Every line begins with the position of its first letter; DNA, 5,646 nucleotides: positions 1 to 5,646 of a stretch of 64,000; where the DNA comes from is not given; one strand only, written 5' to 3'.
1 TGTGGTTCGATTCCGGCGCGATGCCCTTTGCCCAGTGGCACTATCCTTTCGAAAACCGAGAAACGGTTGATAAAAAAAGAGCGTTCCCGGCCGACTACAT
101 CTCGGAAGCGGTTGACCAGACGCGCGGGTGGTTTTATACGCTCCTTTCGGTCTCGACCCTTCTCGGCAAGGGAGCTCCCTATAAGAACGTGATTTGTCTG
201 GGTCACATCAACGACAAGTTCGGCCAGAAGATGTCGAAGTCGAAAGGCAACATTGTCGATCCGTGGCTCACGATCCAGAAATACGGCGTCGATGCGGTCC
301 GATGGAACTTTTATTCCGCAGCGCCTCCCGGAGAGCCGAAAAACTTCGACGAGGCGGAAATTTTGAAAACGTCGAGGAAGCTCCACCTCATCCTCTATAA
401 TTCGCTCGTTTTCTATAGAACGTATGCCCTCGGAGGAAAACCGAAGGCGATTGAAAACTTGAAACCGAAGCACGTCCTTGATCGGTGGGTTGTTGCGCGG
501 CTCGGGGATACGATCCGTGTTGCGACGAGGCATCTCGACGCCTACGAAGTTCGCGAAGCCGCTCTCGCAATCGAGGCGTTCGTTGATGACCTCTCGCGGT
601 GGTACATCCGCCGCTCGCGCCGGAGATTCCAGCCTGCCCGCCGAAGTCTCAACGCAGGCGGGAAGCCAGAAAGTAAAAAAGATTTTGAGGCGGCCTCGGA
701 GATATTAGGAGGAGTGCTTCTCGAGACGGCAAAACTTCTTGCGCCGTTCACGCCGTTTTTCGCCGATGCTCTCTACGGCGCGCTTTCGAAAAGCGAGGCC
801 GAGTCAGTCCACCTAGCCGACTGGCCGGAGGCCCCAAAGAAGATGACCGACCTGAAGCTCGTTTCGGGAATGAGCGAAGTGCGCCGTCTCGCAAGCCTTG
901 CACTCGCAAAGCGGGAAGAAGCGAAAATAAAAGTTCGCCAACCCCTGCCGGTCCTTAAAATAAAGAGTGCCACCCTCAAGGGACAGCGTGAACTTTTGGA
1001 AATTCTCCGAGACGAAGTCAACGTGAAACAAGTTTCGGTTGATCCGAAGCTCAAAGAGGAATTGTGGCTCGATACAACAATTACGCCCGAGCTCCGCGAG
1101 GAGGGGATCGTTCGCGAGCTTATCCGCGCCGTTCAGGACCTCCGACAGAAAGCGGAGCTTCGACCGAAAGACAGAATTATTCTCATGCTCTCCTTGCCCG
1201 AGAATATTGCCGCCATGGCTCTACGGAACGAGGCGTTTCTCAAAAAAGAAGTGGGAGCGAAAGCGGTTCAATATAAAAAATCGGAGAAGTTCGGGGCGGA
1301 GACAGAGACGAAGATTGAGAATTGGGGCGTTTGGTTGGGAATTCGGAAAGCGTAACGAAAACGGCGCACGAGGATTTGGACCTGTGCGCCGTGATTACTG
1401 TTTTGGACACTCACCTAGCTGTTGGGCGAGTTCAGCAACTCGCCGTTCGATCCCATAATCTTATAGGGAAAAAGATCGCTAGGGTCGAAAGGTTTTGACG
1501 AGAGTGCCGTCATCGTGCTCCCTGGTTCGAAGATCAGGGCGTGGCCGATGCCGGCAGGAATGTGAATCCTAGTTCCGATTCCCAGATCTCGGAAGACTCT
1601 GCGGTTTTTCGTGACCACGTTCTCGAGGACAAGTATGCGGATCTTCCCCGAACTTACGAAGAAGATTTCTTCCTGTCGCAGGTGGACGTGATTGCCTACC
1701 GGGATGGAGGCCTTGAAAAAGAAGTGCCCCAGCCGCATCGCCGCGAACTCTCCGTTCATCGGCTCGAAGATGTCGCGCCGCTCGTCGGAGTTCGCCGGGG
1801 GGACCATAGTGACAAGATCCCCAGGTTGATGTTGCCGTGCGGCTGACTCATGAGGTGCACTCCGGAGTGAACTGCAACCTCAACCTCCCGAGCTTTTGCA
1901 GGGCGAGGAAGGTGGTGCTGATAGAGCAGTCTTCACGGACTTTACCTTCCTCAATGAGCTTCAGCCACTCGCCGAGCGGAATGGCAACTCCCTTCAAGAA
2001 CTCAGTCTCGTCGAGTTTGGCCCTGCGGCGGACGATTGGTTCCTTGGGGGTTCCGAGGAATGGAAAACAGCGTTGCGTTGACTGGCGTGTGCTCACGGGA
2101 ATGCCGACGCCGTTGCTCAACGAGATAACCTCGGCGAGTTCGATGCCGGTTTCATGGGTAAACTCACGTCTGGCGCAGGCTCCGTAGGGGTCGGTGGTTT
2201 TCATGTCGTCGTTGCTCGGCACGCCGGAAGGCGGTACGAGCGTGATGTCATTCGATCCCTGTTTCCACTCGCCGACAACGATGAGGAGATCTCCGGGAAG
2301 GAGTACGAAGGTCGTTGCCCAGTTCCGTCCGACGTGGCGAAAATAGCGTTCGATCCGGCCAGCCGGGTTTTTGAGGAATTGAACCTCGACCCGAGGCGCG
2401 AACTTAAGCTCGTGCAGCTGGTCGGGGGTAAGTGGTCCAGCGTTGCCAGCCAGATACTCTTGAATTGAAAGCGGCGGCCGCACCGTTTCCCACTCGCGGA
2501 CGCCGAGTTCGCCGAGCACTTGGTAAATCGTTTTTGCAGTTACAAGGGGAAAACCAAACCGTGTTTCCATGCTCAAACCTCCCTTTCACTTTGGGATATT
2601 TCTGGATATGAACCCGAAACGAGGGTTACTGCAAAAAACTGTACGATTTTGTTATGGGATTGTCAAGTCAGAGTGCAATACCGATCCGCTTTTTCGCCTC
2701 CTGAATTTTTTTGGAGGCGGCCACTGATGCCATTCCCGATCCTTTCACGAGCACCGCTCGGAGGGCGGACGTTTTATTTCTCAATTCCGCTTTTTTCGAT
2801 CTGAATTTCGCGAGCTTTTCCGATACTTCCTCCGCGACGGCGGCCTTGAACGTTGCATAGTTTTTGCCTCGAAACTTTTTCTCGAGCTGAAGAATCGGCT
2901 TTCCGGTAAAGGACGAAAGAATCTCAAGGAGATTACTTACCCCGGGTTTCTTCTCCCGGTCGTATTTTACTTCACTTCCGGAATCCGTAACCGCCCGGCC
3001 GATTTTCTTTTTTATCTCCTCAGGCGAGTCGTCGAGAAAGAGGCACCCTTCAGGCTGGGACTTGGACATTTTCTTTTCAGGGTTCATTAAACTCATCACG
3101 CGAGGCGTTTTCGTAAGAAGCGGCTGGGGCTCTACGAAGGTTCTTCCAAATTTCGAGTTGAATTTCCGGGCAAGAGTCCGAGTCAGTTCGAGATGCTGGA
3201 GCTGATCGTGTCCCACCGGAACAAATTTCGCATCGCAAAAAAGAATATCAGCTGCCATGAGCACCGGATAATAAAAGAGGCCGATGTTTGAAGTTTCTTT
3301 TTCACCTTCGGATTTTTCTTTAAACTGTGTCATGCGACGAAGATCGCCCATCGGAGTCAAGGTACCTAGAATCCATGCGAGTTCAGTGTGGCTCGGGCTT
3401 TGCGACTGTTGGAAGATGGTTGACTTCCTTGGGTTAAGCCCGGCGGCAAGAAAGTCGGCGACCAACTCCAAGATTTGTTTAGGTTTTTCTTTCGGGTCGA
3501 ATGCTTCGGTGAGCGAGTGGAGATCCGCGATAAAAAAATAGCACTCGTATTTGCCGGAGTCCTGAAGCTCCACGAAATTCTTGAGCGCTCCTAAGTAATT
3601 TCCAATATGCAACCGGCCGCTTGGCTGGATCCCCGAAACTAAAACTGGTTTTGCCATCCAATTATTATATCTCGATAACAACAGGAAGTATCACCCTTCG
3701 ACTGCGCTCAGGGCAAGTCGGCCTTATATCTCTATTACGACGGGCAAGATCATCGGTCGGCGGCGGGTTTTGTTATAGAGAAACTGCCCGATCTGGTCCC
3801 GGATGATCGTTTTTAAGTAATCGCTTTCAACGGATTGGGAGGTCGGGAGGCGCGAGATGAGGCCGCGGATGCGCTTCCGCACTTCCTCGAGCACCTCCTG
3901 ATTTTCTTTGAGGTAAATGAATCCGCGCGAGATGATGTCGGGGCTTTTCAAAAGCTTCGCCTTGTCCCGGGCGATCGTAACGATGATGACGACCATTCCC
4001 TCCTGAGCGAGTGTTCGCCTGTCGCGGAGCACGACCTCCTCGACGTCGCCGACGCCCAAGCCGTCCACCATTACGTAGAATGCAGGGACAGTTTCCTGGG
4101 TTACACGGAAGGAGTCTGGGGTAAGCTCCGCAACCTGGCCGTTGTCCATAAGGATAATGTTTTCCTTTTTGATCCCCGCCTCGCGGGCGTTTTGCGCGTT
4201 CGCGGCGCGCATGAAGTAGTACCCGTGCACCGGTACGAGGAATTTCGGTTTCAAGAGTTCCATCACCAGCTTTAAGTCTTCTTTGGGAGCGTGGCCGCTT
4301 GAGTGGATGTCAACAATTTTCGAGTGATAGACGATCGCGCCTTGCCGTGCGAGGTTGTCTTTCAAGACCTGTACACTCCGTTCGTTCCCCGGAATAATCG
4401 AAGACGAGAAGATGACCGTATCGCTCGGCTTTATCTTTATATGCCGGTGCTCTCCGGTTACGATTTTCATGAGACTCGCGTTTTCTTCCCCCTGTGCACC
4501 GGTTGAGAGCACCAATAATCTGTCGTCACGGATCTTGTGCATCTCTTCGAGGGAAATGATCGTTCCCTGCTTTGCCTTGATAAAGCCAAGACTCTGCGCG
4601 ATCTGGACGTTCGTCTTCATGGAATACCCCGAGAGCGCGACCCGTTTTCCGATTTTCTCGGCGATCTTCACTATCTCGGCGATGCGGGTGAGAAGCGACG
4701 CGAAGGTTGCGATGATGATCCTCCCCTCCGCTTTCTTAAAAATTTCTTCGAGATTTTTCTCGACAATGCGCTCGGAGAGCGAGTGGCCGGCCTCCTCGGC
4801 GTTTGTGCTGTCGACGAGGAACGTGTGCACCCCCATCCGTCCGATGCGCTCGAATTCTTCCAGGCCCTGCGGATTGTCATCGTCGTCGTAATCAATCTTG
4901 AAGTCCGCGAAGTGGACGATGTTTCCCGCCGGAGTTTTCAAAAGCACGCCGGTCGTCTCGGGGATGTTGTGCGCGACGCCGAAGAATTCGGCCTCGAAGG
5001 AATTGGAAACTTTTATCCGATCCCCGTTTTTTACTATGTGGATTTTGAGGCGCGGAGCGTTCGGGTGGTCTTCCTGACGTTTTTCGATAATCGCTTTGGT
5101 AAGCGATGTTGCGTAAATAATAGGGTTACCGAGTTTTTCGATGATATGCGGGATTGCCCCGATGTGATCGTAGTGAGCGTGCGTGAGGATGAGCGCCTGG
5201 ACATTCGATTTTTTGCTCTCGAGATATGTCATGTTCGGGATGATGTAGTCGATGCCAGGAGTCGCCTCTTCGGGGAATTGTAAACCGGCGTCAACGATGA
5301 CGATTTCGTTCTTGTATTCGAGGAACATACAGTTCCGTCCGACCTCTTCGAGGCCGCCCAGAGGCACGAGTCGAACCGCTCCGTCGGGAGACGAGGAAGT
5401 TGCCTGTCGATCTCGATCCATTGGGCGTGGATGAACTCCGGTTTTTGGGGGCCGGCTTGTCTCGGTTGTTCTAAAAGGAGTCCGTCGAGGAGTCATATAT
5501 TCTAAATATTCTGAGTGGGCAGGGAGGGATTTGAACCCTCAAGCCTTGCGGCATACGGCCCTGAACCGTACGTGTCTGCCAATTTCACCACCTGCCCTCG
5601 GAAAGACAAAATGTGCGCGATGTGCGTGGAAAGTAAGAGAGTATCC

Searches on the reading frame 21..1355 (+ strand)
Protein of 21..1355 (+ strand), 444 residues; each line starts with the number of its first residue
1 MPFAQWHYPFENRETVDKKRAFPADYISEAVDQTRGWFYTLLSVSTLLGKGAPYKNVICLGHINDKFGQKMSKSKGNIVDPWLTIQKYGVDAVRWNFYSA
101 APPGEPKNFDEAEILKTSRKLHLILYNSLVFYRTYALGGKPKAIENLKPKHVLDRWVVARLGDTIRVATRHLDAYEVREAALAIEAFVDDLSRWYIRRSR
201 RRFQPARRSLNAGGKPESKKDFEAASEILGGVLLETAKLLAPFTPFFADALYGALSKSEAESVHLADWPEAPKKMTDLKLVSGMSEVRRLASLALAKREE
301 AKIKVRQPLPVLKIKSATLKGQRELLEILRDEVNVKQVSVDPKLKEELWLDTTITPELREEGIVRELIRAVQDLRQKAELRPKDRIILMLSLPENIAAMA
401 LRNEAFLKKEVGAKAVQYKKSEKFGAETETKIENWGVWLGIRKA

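Call 85: search_protein_families(library=pfam, proteins=[window:21-1355:+])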
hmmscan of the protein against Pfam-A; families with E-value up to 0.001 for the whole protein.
window:21-1355:+ (444 aa): 4 families
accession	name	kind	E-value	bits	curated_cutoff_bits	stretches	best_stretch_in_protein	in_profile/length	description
PF00133.28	tRNA-synt_1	-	2.8e-28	99.3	22.7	1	1-99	308-404/414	tRNA synthetases class I (I, L, M and V)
PF08264.19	Anticodon_1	-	2.4e-25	89.6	25.1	1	154-311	1-146/148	Anticodon-binding domain of tRNA ligase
PF19302.4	DUF5915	-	2.6e-18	66.7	27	1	349-442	103-193/195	Domain of unknown function (DUF5915)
PF09334.17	tRNA-synt_1g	-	1.8e-05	24.1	20.1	1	39-117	296-374/391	tRNA synthetases class I (M)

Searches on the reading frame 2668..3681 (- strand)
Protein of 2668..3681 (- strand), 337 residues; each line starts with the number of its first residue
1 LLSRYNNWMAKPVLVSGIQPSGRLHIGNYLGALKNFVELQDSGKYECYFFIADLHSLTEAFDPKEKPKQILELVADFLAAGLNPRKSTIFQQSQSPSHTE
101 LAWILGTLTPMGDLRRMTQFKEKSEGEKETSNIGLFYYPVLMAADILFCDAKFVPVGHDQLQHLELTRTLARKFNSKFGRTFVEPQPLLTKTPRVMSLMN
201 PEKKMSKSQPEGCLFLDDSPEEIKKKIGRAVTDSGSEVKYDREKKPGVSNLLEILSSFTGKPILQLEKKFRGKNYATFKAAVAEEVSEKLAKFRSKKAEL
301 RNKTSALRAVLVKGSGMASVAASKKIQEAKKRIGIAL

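Call 85: search_protein_families(library=pfam, proteins=[window:2668-3681:-])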
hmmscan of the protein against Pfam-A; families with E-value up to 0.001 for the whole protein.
window:2668-3681:- (337 aa): 1 family
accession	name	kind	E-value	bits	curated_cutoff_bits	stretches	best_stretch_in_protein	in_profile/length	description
PF00579.31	tRNA-synt_1b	-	8.8e-75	252.2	21.1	1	12-289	6-290/292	tRNA synthetases class I (W and Y)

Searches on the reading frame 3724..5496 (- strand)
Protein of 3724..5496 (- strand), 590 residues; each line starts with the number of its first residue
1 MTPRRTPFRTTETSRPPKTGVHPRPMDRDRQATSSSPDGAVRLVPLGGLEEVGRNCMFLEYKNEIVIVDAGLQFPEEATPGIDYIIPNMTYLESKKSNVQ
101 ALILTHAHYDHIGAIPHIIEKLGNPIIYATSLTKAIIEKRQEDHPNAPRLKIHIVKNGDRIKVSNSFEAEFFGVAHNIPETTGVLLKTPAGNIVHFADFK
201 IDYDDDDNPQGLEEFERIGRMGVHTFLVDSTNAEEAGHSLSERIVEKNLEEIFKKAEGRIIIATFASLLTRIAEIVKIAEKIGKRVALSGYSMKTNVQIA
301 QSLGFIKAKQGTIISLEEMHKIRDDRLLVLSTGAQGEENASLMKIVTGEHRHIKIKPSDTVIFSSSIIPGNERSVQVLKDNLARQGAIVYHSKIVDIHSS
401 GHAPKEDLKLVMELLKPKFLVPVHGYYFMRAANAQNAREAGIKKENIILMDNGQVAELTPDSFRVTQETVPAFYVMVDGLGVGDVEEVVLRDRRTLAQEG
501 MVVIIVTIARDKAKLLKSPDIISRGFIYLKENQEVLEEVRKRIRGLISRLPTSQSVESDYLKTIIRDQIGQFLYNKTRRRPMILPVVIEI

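Call 85: search_protein_families(library=pfam, proteins=[window:3724-5496:-])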
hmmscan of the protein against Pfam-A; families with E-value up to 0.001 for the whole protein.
window:3724-5496:- (590 aa): 5 families
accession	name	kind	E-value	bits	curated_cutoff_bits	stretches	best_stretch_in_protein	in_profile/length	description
PF22505.1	RNase_J_b_CASP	-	7.5e-42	142.5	27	1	257-380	1-124/126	Ribonuclease J, beta-CASP domain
PF17770.6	RNase_J_C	-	7.7e-31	107.5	23.8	1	489-590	1-102/102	Ribonuclease J C-terminal domain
PF00753.33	Lactamase_B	-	9.3e-13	49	22.7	1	52-145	4-90/196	Metallo-beta-lactamase superfamily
PF12706.13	Lactamase_B_2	-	8.6e-12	45.5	27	1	95-201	25-145/200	Beta-lactamase superfamily domain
PF07521.17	RMMBL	-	5.3e-07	30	21.6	1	393-443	7-59/63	Zn-dependent metallo-hydrolase RNA specificity domain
